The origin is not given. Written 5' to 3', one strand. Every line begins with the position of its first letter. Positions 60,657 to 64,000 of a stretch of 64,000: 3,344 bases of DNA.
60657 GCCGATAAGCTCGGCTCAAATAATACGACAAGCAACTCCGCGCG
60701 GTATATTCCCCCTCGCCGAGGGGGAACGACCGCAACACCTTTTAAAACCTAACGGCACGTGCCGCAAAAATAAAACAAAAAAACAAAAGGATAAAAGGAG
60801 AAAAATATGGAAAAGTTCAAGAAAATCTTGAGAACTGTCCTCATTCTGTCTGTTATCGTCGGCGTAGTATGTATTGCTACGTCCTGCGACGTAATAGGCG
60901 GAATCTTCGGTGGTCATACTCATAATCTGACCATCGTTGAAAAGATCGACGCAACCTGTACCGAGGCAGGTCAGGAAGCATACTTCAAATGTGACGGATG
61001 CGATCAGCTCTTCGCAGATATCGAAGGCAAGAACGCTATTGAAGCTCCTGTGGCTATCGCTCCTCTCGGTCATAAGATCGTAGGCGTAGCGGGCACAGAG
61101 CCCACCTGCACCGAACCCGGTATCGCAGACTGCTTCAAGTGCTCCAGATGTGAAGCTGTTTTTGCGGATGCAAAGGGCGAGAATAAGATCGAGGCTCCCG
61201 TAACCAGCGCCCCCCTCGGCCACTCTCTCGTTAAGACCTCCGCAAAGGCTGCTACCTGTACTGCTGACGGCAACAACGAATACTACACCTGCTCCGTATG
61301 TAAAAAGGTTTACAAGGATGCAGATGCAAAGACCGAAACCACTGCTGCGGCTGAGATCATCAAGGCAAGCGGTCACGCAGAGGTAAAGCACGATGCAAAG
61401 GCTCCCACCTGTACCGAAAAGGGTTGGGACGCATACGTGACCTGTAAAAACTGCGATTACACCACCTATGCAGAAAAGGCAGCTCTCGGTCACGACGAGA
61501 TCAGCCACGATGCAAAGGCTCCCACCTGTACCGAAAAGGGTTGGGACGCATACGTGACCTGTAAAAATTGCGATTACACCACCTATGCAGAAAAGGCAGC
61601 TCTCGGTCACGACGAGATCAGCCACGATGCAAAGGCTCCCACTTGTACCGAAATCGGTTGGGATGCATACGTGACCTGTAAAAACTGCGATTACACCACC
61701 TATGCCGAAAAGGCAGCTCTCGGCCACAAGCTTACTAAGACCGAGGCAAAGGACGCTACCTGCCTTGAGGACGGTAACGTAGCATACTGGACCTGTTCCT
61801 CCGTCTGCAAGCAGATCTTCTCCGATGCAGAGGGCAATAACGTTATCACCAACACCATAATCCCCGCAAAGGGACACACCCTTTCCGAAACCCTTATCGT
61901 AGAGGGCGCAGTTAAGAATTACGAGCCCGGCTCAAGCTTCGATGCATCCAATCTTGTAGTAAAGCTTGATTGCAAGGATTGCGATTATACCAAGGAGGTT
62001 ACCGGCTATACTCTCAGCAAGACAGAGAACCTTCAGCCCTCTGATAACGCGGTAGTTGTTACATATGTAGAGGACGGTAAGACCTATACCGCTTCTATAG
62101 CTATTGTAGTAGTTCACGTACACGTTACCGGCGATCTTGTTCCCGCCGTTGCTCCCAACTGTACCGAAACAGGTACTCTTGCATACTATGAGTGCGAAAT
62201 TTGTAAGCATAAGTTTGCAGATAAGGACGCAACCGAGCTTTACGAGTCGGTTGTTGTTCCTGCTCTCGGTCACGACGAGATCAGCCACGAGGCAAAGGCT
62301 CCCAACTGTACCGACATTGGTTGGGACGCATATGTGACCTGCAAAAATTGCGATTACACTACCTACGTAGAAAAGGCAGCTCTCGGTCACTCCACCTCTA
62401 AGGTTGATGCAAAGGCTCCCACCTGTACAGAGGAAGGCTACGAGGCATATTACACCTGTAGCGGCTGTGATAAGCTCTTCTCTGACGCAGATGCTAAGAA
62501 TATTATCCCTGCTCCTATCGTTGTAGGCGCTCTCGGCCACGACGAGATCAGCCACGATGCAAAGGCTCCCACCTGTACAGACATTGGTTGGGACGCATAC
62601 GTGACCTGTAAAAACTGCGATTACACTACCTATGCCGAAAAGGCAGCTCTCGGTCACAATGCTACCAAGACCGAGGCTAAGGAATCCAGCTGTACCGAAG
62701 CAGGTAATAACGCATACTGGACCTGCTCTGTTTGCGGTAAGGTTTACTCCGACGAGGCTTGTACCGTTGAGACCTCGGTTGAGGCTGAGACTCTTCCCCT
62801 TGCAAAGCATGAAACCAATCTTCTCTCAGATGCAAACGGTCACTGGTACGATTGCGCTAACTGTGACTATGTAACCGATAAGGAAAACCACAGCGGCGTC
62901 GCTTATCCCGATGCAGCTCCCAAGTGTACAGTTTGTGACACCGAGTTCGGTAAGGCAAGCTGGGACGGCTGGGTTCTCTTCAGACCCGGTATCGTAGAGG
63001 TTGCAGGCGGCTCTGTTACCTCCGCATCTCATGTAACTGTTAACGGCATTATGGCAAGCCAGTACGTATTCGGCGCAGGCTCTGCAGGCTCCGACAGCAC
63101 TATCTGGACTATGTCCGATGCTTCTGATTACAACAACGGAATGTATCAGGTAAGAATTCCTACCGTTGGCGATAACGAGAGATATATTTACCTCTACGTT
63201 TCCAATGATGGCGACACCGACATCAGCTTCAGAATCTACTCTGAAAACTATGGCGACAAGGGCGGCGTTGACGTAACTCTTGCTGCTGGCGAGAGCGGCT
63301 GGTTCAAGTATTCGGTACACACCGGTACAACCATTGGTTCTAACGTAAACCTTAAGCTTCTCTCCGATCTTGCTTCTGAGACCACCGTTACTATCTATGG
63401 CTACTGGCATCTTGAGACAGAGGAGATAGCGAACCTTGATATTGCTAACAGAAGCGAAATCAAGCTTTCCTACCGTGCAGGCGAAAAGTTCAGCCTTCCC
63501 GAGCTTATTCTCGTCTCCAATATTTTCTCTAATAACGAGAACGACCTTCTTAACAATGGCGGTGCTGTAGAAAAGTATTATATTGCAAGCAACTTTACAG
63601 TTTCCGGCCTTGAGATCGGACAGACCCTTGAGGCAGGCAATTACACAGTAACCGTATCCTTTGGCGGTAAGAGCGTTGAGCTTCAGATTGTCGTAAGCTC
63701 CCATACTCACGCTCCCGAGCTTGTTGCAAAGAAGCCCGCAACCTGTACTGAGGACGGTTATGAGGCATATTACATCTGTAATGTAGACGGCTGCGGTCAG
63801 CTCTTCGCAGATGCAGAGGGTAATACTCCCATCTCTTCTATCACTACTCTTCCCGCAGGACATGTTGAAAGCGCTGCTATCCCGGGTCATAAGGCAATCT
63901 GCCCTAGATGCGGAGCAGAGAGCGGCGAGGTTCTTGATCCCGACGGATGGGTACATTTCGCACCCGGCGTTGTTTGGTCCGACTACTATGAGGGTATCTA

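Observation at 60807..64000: Largest gene in the window is missing from the ORF track; the three long minus-strand ORFs over it are shadows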

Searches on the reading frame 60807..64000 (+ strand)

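Call 6: search_protein_families(library=pfam, proteins=[window:60807-64000:+], max_evalue=0.01)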
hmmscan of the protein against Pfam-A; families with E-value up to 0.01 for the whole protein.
window:60807-64000:+ (1064 aa): 0 families

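Call 13: find_homologous_proteins(query=window:60807-64000:+, max_evalue=0.00001)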
Query window:60807-64000:+ (1064 aa): 7902 proteins with E <= 0.00001 among 8000 candidates; the best 120 are listed.
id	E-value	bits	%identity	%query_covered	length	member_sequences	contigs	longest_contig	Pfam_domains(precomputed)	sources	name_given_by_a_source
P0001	0.0e+0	2652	98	100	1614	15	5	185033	-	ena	-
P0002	0.0e+0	2366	93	99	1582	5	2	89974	PF07523.19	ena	-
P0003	0.0e+0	1936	81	71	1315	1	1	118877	PF07523.19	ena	-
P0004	0.0e+0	1382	53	71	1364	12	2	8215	PF07523.19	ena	-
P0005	0.0e+0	1348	52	71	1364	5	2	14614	PF07523.19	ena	-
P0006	0.0e+0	1262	45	70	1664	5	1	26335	PF07523.19,PF07732.22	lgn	-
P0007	0.0e+0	1248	45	52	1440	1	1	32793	PF13306.13,PF02368.25,PF07572.18,PF26918.1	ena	-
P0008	0.0e+0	1224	50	70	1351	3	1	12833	PF07523.19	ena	-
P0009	0.0e+0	1222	49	75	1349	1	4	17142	PF07523.19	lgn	-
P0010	0.0e+0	1205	38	44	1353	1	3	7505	PF07523.19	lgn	-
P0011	0.0e+0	1188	49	70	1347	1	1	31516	PF07523.19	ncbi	-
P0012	0.0e+0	1186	46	70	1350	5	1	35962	PF07523.19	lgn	-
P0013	0.0e+0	1181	49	74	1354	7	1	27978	PF07523.19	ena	-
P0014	0.0e+0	1120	41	63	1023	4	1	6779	PF23612.1,PF25429.2,PF13306.13,PF00404.25,PF11158.14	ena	-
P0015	0.0e+0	1093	44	74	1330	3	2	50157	PF07523.19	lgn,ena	-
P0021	0.0e+0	1044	41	53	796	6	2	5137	PF03589.19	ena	-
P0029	3.7e-278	944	38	61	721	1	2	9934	PF23612.1,PF03589.19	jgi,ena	jgi:hypothetical protein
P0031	3.7e-270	917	42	70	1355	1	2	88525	PF07523.19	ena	-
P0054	4.6e-248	844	35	70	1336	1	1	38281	PF07523.19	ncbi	-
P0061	1.4e-246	839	36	74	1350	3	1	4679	PF07523.19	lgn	-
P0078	2.7e-239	815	41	53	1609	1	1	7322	PF25429.2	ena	-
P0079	6.7e-239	814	34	70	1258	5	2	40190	PF07523.19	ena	-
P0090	5.1e-236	804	36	70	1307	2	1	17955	PF07523.19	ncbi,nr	ncbi:MAG: bacterial Ig-like domain-containing protein [Clostridia bacterium]|nr:bacterial Ig-like do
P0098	2.0e-234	799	34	70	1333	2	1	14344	PF07523.19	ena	-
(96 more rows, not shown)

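Call 14: search_protein_families(library=ncbifam, proteins=[window:60807-64000:+, P0001], max_evalue=0.1)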
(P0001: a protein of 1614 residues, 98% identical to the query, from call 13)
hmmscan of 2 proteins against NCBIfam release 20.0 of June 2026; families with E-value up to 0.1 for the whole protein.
window:60807-64000:+ (1064 aa): 2 families
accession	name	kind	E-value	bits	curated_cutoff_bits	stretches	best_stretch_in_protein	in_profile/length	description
TIGR00409.1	proS_fam_II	equivalog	0.0042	16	306.7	0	590-656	213-279/568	proline--tRNA ligase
NF006625.0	PRK09194.1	equivalog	0.048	12.5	558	0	590-627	213-251/559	proline--tRNA ligase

P0001 (1614 aa): 1 family
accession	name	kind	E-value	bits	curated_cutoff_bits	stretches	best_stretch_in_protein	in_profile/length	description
TIGR00409.1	proS_fam_II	equivalog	0.0042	16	306.7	0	281-354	214-284/568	proline--tRNA ligase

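Call 15: find_encoding_contigs(protein=P0001, flank=10000, max_places=5)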
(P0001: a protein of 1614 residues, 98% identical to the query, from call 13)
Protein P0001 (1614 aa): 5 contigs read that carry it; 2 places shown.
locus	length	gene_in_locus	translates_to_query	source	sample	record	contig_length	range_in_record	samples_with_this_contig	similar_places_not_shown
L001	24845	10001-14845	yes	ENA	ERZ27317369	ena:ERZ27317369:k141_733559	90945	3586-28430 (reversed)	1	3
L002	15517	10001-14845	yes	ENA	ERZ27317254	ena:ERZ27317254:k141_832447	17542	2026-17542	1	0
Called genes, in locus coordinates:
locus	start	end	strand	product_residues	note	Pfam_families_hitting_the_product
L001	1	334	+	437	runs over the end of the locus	PF14501:HATPase_c_5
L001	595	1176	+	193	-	PF04138:GtrA_DPMS_TM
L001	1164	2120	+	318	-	-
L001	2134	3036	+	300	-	PF03372:Exo_endo_phos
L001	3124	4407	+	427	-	-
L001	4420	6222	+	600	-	PF00754:F5_F8_type_C, PF22633:F5_F8_type_C_2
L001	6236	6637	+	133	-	-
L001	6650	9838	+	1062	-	PF01915:Glyco_hydro_3_C, PF14310:Fn3-like, PF00933:Glyco_hydro_3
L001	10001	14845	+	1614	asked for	-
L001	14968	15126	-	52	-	PF00301:Rubredoxin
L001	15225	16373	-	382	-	PF00753:Lactamase_B, PF19583:ODP, PF03358:FMN_red (faint), PF00258:Flavodoxin_1 (weak), PF12724:Flavodoxin_5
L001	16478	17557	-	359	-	PF02424:ApbE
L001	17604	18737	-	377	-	-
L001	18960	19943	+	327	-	PF03547:Mem_trans, PF01758:SBF (weak)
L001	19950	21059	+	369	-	PF14622:Ribonucleas_3_3, PF00636:Ribonuclease_3, PF00035:dsrm, PF14709:DND1_DSRM (faint)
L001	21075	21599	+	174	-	PF01782:RimM, PF05239:PRC, PF24986:PRC_RimM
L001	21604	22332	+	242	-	PF01746:tRNA_m1G_MT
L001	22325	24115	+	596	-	PF04932:Wzy_C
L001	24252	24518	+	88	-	PF00381:PTS-HPr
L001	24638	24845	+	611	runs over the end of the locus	PF01541:GIY-YIG, PF00633:HHH (faint), PF27096:UvrC_M, PF02151:UVR (weak), PF22920:UvrC_RNaseH, PF08459:UvrC_RNaseH_dom, PF14520:HHH_5, PF12826:HHH_2 (weak)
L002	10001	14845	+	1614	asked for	-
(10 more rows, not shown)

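Call 18: find_encoding_contigs(protein=P0002, flank=10000, max_places=2)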
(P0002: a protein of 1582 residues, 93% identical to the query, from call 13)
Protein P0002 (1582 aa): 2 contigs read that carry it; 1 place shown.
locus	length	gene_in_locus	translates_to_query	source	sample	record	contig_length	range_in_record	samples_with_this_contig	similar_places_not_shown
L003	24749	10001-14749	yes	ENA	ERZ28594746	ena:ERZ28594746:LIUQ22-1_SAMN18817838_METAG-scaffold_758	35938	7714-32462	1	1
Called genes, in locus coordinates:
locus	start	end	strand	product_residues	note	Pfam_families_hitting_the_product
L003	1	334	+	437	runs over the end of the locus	PF14501:HATPase_c_5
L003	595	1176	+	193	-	PF04138:GtrA_DPMS_TM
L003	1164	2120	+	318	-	-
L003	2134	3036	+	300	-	PF03372:Exo_endo_phos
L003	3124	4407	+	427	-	-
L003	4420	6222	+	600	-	PF00754:F5_F8_type_C, PF22633:F5_F8_type_C_2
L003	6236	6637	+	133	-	-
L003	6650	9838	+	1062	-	PF01915:Glyco_hydro_3_C, PF14310:Fn3-like, PF00933:Glyco_hydro_3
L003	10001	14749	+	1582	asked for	PF07523:Big_3 (weak)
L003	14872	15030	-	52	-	PF00301:Rubredoxin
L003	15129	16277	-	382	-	PF00753:Lactamase_B, PF19583:ODP, PF03358:FMN_red (faint), PF00258:Flavodoxin_1 (weak), PF12724:Flavodoxin_5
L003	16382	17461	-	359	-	PF02424:ApbE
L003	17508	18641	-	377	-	-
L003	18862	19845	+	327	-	PF03547:Mem_trans, PF01758:SBF (weak)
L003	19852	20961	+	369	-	PF14622:Ribonucleas_3_3, PF00636:Ribonuclease_3, PF00035:dsrm, PF14709:DND1_DSRM (faint)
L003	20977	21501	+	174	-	PF01782:RimM, PF05239:PRC, PF24986:PRC_RimM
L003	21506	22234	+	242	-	PF01746:tRNA_m1G_MT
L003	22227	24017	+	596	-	PF04932:Wzy_C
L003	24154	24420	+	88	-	PF00381:PTS-HPr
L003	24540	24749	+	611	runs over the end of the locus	PF01541:GIY-YIG, PF00633:HHH (faint), PF27096:UvrC_M, PF02151:UVR (weak), PF22920:UvrC_RNaseH, PF08459:UvrC_RNaseH_dom, PF14520:HHH_5, PF12826:HHH_2 (weak)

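Call 19: find_encoding_contigs(protein=P0003, flank=10000, max_places=2)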
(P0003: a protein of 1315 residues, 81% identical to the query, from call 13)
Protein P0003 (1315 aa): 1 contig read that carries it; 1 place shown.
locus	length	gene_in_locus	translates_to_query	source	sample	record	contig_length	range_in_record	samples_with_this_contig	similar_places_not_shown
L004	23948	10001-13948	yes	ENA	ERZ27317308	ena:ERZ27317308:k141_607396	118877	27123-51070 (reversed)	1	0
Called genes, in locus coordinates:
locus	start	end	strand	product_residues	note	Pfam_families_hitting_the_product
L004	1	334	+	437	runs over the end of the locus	PF14501:HATPase_c_5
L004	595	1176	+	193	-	PF04138:GtrA_DPMS_TM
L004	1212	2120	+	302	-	-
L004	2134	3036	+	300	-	PF03372:Exo_endo_phos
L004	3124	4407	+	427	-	-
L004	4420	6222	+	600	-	PF00754:F5_F8_type_C, PF22633:F5_F8_type_C_2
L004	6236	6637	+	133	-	-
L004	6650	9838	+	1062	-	PF01915:Glyco_hydro_3_C, PF14310:Fn3-like, PF00933:Glyco_hydro_3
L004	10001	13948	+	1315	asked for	PF07523:Big_3 (faint)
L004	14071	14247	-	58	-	PF00301:Rubredoxin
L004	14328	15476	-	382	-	PF00753:Lactamase_B, PF19583:ODP, PF03358:FMN_red (faint), PF00258:Flavodoxin_1 (weak), PF12724:Flavodoxin_5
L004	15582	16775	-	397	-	PF02424:ApbE, PF00301:Rubredoxin, PF02424:ApbE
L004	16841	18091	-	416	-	-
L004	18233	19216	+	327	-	PF03547:Mem_trans, PF01758:SBF (weak)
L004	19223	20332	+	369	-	PF14622:Ribonucleas_3_3, PF00636:Ribonuclease_3, PF00035:dsrm, PF14709:DND1_DSRM (faint)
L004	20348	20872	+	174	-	PF01782:RimM, PF05239:PRC, PF24986:PRC_RimM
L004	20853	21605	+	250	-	PF01746:tRNA_m1G_MT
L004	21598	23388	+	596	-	PF04932:Wzy_C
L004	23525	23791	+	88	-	PF00381:PTS-HPr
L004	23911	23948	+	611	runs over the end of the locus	PF01541:GIY-YIG, PF00633:HHH (faint), PF27096:UvrC_M, PF02151:UVR (weak), PF22920:UvrC_RNaseH, PF08459:UvrC_RNaseH_dom, PF14520:HHH_5, PF12826:HHH_2 (weak)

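Call 24: search_protein_families(library=pfam, proteins=[P0001, P0029, P0014, P0078, P0021, P0007], max_evalue=1)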
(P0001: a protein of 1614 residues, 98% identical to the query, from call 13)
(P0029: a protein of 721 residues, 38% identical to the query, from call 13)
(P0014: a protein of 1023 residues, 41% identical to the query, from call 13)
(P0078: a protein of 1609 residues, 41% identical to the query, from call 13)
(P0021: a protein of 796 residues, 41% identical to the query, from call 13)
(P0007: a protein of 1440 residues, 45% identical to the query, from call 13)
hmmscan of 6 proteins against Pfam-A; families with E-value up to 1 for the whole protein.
P0001 (1614 aa): 6 families
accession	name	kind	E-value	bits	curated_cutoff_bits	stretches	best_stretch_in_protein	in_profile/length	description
PF07523.18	Big_3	-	0.00072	20.2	21.2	2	1538-1613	2-68/68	Bacterial Ig-like domain (group 3)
PF24757.1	C2H2_ASCIZ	-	0.063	14.2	25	0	1314-1328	1-19/34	ASCIZ first and second C2H2 zinc finger domains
PF17427.7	Phi29_Phage_SSB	-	0.16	12.6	25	0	397-433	46-81/123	Phage Single-stranded DNA-binding protein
PF12056.13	DUF3537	-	0.16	11.2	25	0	580-626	280-326/391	Protein of unknown function (DUF3537)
PF24460.1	DUF7575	-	0.17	11.7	28.5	0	1353-1364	2-13/28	Domain of unknown function (DUF7575)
PF05506.17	PLipase_C_C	-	0.35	12.3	24.4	0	793-830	13-49/80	Bacterial phospholipase C, C-terminal domain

P0029 (721 aa): 6 families
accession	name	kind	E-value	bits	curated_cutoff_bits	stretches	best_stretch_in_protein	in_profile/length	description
PF03589.19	Antiterm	-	5.1e-10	39.8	26.7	0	221-252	23-56/87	Antitermination protein Q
PF23612.1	zf-C2H2_ZN142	-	2.4e-07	30.9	27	0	191-200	3-12/27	ZN142 C2H2 zinc finger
PF11610.13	Ste5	-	0.0011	19.4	27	0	236-250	7-21/30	Scaffold protein Ste5, Fus3-binding region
PF23081.1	HTH_KIF26A_B_1st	-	0.071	13.7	27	0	158-197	25-62/85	Kinesin-like protein KIF26A/B, tri-helical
PF25429.1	zf-POGZ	-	0.33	11.9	27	0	461-480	22-41/43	POGZ-like double zinc finger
PF23574.1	zf-C2H2_ZNF142_18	-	0.51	10.9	27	0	230-242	5-17/35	Zinc finger protein 142 C2H2 domain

P0014 (1023 aa): 10 families
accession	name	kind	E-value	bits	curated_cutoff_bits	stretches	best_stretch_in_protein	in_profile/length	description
PF13306.12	LRR_5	-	4.4e-13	49.7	27.7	1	7-48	23-63/127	BspA type Leucine rich repeat region (6 copies)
PF25429.1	zf-POGZ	-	4e-09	37.2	27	0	551-571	21-41/43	POGZ-like double zinc finger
PF00404.24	Dockerin_1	-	1.4e-07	32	22.9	1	876-936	2-56/57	Dockerin type I domain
PF11158.13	DUF2938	-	2.1e-07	31.1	31.4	0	110-140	35-65/150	Protein of unknown function (DUF2938)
PF23612.1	zf-C2H2_ZN142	-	5.9e-07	29.6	27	0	143-153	2-12/27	ZN142 C2H2 zinc finger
PF07572.17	BCNT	-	3.1e-05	24.5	22.2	0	105-129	23-46/75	Bucentaur or craniofacial development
PF01907.25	Ribosomal_L37e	-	0.0024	18.3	27.6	0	303-318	14-29/53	Ribosomal protein L37e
PF24157.1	DUF7408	-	0.0046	17.4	27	0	658-689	26-57/174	Domain of unknown function (DUF7408)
PF02892.21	zf-BED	-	0.022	15.2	20.6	0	672-686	15-29/44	BED zinc finger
PF00856.33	SET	-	0.16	12.8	22.4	0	799-840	56-101/105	SET domain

P0078 (1609 aa): 3 families
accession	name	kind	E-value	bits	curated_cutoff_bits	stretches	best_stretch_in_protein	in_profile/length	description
PF25429.1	zf-POGZ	-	3.3e-12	47.1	27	4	952-973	21-42/43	POGZ-like double zinc finger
PF16986.11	CzcE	-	0.048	14.3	30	0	492-521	23-52/81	Heavy-metal resistance protein CzcE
PF01105.29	EMP24_GP25L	-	0.29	11.6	25.9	1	210-287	23-102/182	emp24/gp25L/p24 family/GOLD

P0021 (796 aa): 6 families
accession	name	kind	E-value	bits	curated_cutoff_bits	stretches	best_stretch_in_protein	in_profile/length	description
PF03589.19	Antiterm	-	5e-09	36.6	26.7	0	296-329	23-58/87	Antitermination protein Q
PF04512.18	Baculo_PEP_N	-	0.00071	20.5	23.9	0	394-424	22-53/97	Baculovirus polyhedron envelope protein, PEP, N terminus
PF08568.16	Kinetochor_Ybp2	-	0.014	14.3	25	0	311-347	41-74/636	Uncharacterised protein family, YAP/Alf4/glomulin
PF07572.17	BCNT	-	0.028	15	22.2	0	384-405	24-45/75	Bucentaur or craniofacial development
PF03366.22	YEATS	-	0.074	13.5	22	0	332-362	46-76/80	YEATS family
PF23612.1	zf-C2H2_ZN142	-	0.12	12.8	27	0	383-395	3-15/27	ZN142 C2H2 zinc finger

P0007 (1440 aa): 5 families
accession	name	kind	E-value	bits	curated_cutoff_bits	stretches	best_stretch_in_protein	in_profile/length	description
PF13306.12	LRR_5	-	1.1e-24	87.2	27.7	2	1365-1430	37-102/127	BspA type Leucine rich repeat region (6 copies)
PF02368.24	Big_2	-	2.1e-12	47.2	22.8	1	552-606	19-73/79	Bacterial Ig-like domain (group 2)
PF07572.17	BCNT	-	2.5e-10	40.8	22.2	0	918-939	24-45/75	Bucentaur or craniofacial development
PF23574.1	zf-C2H2_ZNF142_18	-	0.0039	17.7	27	0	956-977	5-26/35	Zinc finger protein 142 C2H2 domain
PF22306.1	PAV1-137_bromodom-like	-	0.57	10.6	27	0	1170-1198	39-67/115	PAV1-137, bromodomain-like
